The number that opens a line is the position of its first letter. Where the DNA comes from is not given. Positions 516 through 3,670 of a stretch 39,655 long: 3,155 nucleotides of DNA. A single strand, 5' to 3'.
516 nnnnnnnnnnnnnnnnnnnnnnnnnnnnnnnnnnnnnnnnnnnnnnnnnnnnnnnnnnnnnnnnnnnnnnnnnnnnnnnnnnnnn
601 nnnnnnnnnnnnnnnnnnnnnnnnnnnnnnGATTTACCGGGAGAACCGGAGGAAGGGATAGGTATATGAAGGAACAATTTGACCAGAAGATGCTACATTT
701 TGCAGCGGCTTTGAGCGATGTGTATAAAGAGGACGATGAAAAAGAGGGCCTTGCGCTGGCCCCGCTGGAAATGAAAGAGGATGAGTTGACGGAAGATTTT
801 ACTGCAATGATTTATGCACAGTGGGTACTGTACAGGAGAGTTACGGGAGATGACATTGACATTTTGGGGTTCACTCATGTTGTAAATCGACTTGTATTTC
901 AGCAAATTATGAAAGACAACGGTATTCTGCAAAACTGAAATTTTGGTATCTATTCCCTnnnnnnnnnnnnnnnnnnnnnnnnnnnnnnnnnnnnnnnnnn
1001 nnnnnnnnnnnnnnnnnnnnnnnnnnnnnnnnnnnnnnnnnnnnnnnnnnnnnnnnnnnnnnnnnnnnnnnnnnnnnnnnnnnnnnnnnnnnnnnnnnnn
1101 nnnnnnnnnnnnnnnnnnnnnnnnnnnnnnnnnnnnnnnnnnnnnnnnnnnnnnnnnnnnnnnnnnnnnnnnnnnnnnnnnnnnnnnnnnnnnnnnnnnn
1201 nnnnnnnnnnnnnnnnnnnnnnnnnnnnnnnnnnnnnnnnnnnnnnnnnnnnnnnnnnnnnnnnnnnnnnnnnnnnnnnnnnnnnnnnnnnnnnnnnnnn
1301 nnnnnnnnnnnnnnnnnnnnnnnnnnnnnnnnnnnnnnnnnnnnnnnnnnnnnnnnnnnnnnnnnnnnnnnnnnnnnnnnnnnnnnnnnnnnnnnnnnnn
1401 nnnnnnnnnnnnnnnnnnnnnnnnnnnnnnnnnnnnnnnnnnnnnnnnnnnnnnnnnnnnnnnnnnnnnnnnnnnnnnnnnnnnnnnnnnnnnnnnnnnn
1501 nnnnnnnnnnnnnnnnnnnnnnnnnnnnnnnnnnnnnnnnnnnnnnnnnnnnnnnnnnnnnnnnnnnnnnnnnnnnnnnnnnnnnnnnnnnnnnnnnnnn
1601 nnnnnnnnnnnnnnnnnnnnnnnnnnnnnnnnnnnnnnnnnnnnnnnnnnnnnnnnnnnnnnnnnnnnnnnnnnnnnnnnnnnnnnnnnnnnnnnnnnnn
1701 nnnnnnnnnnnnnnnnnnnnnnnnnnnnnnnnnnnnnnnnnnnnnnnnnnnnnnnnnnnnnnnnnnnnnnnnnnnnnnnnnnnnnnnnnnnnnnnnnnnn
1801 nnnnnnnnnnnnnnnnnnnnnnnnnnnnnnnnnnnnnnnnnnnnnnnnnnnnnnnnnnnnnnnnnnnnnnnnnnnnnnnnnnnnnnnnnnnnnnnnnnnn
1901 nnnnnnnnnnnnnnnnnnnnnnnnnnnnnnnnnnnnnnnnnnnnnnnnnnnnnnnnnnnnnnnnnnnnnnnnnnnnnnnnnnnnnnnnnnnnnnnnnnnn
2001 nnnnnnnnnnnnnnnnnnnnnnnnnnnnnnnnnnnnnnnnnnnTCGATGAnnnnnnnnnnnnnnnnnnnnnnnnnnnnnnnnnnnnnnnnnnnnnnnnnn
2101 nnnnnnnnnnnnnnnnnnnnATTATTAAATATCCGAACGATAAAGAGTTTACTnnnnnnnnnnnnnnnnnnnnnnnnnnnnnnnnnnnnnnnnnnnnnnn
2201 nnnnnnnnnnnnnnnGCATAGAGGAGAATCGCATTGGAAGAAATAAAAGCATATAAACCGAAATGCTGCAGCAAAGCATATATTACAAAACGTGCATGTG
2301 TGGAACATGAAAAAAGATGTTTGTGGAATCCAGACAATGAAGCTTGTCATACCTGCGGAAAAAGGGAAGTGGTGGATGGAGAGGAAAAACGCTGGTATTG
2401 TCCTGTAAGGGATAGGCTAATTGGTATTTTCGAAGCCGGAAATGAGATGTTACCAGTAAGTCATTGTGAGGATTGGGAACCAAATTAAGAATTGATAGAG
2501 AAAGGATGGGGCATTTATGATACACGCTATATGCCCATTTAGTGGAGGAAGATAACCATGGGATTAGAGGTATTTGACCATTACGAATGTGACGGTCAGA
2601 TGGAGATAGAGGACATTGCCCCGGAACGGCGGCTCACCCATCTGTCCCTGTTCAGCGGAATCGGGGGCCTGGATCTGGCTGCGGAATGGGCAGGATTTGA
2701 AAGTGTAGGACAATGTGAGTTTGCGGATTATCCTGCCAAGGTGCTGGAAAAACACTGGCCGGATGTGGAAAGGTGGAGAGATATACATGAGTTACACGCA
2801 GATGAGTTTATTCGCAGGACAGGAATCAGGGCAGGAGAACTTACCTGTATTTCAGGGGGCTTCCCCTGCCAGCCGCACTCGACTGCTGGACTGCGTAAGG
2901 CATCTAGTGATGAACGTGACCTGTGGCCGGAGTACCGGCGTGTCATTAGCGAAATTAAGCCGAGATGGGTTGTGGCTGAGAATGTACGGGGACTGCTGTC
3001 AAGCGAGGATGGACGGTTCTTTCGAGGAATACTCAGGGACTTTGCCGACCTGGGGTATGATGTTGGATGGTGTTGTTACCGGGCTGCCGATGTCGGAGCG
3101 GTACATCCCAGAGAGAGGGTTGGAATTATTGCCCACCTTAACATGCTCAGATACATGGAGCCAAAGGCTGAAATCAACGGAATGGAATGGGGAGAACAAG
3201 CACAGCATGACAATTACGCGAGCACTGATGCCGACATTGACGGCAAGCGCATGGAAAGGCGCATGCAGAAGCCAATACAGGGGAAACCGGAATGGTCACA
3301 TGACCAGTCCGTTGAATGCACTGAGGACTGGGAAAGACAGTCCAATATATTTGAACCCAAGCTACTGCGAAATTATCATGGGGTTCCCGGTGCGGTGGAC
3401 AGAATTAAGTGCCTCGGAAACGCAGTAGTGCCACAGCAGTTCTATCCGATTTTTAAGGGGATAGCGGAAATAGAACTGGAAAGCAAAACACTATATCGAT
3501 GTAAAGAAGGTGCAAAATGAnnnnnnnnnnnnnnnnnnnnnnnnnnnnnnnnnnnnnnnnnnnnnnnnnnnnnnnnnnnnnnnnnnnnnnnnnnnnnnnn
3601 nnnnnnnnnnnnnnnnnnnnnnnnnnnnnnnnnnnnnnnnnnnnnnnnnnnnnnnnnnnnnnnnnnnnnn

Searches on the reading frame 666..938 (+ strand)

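Call 19: search_protein_families(library=phrogs, proteins=[window:666-938:+], max_evalue=0.001)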
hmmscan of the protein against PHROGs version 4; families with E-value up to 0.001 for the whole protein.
window:666-938:+ (90 aa): 1 family
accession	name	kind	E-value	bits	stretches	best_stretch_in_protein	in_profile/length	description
phrog_37916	-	unknown function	6e-26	91.4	1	2-84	3-85/93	-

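Call 20: search_protein_families(library=pfam, proteins=[window:666-938:+], max_evalue=0.01)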
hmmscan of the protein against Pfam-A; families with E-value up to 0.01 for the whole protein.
window:666-938:+ (90 aa): 0 families

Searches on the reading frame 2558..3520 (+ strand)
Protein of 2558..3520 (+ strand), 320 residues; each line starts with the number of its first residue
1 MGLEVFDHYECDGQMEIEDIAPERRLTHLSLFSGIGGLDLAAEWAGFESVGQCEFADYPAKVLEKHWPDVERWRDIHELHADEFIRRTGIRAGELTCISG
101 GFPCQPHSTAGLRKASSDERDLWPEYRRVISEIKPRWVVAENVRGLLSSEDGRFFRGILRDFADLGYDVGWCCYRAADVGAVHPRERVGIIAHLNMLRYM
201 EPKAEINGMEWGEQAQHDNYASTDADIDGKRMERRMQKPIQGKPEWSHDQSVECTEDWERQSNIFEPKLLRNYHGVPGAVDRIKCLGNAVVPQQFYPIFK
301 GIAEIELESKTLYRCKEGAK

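Call 19: search_protein_families(library=phrogs, proteins=[window:2558-3520:+], max_evalue=0.001)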
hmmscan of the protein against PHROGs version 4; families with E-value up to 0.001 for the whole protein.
window:2558-3520:+ (320 aa): 8 families
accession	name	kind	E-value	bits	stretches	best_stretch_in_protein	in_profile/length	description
phrog_363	-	other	7.6e-75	253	1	16-308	42-318/327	DNA methyltransferase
phrog_116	-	other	3.9e-55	188.5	1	20-219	202-393/779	DNA methyltransferase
phrog_36267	-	other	2.2e-15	57.7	1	28-100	3-74/151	DNA methyltransferase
phrog_36001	-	unknown function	2.5e-12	46.8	1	120-188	488-556/715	-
phrog_32758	-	other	3.5e-09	37.6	1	158-305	8-150/154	DNA methyltransferase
phrog_5999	-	other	2e-08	35.2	1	26-116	3-90/109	DNA methyltransferase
phrog_29583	-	other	1.1e-06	28.7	1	92-192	76-188/468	DNA methyltransferase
phrog_864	-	DNA, RNA and nucleotide metabolism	7.7e-05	22.3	1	96-181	697-783/1064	DNA primase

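Call 20: search_protein_families(library=pfam, proteins=[window:2558-3520:+], max_evalue=0.01)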
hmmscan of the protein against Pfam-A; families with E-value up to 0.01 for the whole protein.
window:2558-3520:+ (320 aa): 1 family
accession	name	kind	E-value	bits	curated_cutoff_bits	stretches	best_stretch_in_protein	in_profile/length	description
PF00145.23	DNA_methylase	-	2e-40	139.7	22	1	27-208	2-169/324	C-5 cytosine-specific DNA methylase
